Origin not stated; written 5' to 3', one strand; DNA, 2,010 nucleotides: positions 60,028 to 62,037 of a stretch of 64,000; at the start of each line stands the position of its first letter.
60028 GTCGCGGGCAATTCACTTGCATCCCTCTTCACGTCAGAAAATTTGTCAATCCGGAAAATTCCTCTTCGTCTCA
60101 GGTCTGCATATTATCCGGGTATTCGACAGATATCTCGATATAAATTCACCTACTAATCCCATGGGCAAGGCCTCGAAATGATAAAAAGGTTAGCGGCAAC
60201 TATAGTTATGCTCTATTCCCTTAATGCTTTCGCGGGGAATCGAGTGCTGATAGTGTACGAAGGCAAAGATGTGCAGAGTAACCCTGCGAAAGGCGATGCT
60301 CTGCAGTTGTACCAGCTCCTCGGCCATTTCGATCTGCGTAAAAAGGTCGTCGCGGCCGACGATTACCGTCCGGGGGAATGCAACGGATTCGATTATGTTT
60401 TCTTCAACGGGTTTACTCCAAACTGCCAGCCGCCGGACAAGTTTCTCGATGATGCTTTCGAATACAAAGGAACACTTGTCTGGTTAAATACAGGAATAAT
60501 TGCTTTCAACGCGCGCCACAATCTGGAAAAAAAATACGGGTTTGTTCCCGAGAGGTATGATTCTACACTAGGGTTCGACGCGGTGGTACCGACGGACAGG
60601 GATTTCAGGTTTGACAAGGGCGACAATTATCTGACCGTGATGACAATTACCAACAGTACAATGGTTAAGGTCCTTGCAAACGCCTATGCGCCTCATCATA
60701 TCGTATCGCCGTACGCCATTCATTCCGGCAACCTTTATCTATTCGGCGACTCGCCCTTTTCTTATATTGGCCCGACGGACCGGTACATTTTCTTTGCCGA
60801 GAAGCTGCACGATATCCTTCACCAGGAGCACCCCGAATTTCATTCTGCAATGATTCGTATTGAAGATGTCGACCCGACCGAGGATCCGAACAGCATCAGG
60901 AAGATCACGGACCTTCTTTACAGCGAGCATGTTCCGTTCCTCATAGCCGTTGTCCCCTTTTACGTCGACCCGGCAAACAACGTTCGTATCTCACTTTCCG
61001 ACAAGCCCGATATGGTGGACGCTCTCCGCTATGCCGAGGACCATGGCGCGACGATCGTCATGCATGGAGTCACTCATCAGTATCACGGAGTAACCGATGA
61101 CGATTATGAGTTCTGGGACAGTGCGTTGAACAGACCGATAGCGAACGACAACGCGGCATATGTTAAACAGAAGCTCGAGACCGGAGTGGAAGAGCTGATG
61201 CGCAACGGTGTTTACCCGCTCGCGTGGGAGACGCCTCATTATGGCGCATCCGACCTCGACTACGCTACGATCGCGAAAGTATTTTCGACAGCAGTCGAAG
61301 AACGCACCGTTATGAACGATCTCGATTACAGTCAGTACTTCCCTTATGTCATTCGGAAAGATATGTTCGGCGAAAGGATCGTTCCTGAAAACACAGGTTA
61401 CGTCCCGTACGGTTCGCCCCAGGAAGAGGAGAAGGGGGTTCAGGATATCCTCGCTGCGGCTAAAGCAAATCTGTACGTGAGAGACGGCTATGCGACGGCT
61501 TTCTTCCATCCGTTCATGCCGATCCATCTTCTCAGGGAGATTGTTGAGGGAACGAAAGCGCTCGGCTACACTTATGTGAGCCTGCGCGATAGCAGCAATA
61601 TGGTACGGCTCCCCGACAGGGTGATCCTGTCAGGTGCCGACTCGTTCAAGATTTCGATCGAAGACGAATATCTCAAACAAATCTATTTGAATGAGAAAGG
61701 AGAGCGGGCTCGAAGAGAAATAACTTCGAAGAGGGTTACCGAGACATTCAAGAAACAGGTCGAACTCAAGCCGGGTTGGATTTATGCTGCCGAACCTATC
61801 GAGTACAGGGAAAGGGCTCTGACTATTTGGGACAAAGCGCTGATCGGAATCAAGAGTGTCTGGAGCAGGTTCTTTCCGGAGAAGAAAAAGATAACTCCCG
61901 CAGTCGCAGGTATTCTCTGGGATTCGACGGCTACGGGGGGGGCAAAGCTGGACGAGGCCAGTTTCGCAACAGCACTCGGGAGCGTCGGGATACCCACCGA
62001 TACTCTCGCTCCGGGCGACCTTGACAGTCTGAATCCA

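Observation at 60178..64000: Largest ORF of the window is absent from the ORF track: a >1270-aa secreted deacetylase/hydrolase-like giant running off the right edge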

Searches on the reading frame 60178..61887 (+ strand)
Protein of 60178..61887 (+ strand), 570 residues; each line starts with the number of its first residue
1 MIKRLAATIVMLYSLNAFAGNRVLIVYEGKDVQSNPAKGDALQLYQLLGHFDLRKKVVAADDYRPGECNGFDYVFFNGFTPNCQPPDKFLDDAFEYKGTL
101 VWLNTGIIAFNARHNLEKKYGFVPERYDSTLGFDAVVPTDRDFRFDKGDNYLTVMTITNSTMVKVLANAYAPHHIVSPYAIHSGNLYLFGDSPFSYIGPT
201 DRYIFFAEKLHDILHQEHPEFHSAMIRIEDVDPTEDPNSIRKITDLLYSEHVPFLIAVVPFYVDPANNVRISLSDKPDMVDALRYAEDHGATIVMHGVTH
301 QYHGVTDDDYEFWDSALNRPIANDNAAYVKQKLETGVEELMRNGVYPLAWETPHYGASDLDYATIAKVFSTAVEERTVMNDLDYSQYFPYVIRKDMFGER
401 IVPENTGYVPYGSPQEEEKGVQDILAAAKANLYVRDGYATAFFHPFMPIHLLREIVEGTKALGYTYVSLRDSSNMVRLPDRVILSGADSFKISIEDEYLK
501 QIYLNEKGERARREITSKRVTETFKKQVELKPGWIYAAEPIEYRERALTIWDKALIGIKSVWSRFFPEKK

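Call 23: search_solved_structures(query=A1, max_evalue=1, show_alignments=2)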
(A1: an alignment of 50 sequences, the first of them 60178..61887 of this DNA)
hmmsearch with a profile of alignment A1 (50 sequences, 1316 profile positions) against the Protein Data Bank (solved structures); distinct sequences matched with E-value up to 1: 3.
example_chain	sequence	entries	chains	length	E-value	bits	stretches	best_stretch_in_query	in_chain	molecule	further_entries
5xb7_A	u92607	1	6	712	0.0071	16.9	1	604-673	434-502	Beta-galactosidase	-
4hlb_A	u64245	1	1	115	0.34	11.3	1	778-814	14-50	Uncharacterized protein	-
6ici_A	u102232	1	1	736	0.72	10.2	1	963-1028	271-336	[F-actin]-monooxygenase MICAL3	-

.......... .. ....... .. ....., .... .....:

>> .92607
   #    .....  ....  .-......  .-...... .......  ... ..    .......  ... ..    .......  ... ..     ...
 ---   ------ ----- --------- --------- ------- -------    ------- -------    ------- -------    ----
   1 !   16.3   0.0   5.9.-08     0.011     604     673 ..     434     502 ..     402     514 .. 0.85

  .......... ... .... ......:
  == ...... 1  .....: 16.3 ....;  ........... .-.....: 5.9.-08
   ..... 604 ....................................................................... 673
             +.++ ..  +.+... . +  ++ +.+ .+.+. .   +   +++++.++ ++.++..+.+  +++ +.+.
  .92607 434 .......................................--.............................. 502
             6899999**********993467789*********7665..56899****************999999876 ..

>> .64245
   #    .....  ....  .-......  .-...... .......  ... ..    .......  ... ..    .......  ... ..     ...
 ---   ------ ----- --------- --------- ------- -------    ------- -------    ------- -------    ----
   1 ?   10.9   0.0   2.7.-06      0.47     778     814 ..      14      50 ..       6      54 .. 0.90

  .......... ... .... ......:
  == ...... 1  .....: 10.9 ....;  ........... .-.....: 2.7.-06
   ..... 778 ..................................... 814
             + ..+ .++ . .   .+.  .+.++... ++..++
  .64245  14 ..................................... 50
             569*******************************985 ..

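Call 33: predict_structure(alignment_id=A1)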
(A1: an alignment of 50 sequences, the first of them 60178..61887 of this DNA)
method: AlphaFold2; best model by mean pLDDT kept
length: 570 residues; sequences in the alignment: 50
mean_pLDDT: 91.1   pTM: 0.87
mean pLDDT of the five models: 91.1, 90.3, 90.0, 89.5, 88.6
residues with pLDDT >= 90: 431; 70-90: 109; 50-70: 22; < 50: 8
segments of 3 or more residues with pLDDT < 50: 16-18, 567-570
pLDDT, mean of each block of 10 residues (from residue 1): 84 61 97 93 97 97 96 97 96 98 97 98 94 94 90 96 98 93 98 88 96 93 95 94 96 95 82 95 94 90 56 81 88 95 96 83 96 91 90 95 92 93 97 95 91 97 96 96 97 96 89 92 96 96 73 73 60
secondary structure, 60 per line:
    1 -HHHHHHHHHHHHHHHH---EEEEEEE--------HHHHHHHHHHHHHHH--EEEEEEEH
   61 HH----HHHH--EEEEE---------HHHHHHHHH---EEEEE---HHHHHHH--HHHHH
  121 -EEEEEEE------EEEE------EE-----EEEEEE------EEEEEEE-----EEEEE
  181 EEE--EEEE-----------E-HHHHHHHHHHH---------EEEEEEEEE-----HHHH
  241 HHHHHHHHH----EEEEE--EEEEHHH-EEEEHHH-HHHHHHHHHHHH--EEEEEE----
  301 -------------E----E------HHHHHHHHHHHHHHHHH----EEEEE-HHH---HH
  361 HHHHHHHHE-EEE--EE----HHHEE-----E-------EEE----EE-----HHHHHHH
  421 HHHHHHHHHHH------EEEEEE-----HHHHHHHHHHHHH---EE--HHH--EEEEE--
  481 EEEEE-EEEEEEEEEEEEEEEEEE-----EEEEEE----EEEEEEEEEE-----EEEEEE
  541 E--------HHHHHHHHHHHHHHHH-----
elements in order: H2-17 E21-27 H36-50 E53-59 H67-70 E73-77 H87-95 E99-103 H107-113 H116-120 E122-128 E135-138 E152-157 E164-170 E176-183 E186-189 H203-213 E223-231 H237-249 E254-258 E261-264 E269-272 H277-288 E291-296 H326-342 E347-351 H359-368 E371-373 E400-402 H414-431 E438-443 H449-461 E474-478 E481-485 E487-504 E510-515 E520-529 E535-541 H550-565

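Call 36: fold_search(model_id=the predicted structure, library=pdb)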
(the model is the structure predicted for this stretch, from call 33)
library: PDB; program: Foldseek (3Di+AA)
matches with E <= 10: 1547; with E <= 0.001: 134
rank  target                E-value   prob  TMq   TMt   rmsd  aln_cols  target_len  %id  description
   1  2c1g                  1.1e-07  1.00  0.26  0.36  15.9       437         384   10  Structure of Streptococcus pneumoniae peptidoglycan deacetylase (SpPgdA) (released 2005-09-15)
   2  2c1i                  2.3e-07  1.00  0.26  0.37  13.6       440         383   11  Structure of Streptococcus pneumoniae peptidoglycan deacetylase (SpPgdA) D 275 N Mutant. (released 2005-09-20)
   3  8qpg_TA               3.0e-07  1.00  0.30  0.40  11.3       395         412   10  Turret of Haloferax tailed virus 1 (released 2024-10-09)
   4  3kl3_B                3.2e-07  1.00  0.27  0.36  17.2       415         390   12  Crystal structure of Ligand bound XynC (released 2010-12-08)
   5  3kl0_C                3.2e-07  1.00  0.25  0.33  17.3       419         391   11  Crystal structure of the glucuronoxylan xylanohydrolase XynC from Bacillus subtilis (released 2010-12-08)
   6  3kl0_D                4.6e-07  1.00  0.25  0.34  17.7       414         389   12  Crystal structure of the glucuronoxylan xylanohydrolase XynC from Bacillus subtilis (released 2010-12-08)
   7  2jka_A                2.2e-06  1.00  0.23  0.20  19.8       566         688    8  Native structure of a family 97 alpha-glucosidase from Bacteroides thetaiotaomicron (released 2008-09-30)
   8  7fbw                  2.6e-06  1.00  0.25  0.67   5.8       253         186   13  Acetylxylan esterase from Caldanaerobacter subterraneus subsp. tengcongensis (released 2021-10-27)
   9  5msy_B                3.1e-06  1.00  0.26  0.32  17.1       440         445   10  Glycoside hydrolase BT_1012 (released 2017-03-22)
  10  4qaw_H                3.7e-06  1.00  0.23  0.24  18.6       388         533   10  Structure of modular Xyn30D from Paenibacillus barcinonensis (released 2014-10-08)
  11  5dot_B                4.2e-06  1.00  0.23  0.11  14.3       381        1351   12  Crystal Structure of Human Carbamoyl phosphate synthetase I (CPS1), apo form (released 2015-12-09)
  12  5dou_A                4.4e-06  1.00  0.23  0.10  13.7       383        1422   11  Crystal Structure of Human Carbamoyl phosphate synthetase I (CPS1), ligand-bound form (released 2015-12-09)
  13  5dou_C                5.9e-06  1.00  0.23  0.10  14.0       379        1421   12  Crystal Structure of Human Carbamoyl phosphate synthetase I (CPS1), ligand-bound form (released 2015-12-09)
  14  3mo4_B                5.9e-06  1.00  0.23  0.27  18.8       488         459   10  The crystal structure of an alpha-(1-3,4)-fucosidase from Bifidobacterium longum subsp. infantis ATCC 15697 (released 2010-05-12)
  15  7bkf                  6.6e-06  1.00  0.25  0.45   6.0       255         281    7  Crystal structure of WT BA3943, a CE4 family pseudoenzyme from Bacillus Anthracis (released 2021-05-19)
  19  8rp0_AAA              9.4e-06  1.00  0.24  0.64   4.8       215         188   11  Aminodeoxychorismate synthase complex from Escherichia coli, with glutamine and chorismate added (released 2025-01-29)
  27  8rp0_BBB              1.8e-05  1.00  0.25  0.64   5.0       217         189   11  Aminodeoxychorismate synthase complex from Escherichia coli, with glutamine and chorismate added (released 2025-01-29)
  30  4pxy_A                2.3e-05  1.00  0.28  0.60   4.8       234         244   12  Crystal structure of a Putative thua-like protein (BACUNI_01602) from Bacteroides uniformis ATCC 8492 at 1.50 A resolu (released 2014-04-23)
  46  4e5v_A                9.1e-05  1.00  0.23  0.42   6.5       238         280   12  Crystal structure of a Putative thua-like protein (PARMER_02418) from Parabacteroides merdae ATCC 43184 at 1.75 A reso (released 2012-04-04)
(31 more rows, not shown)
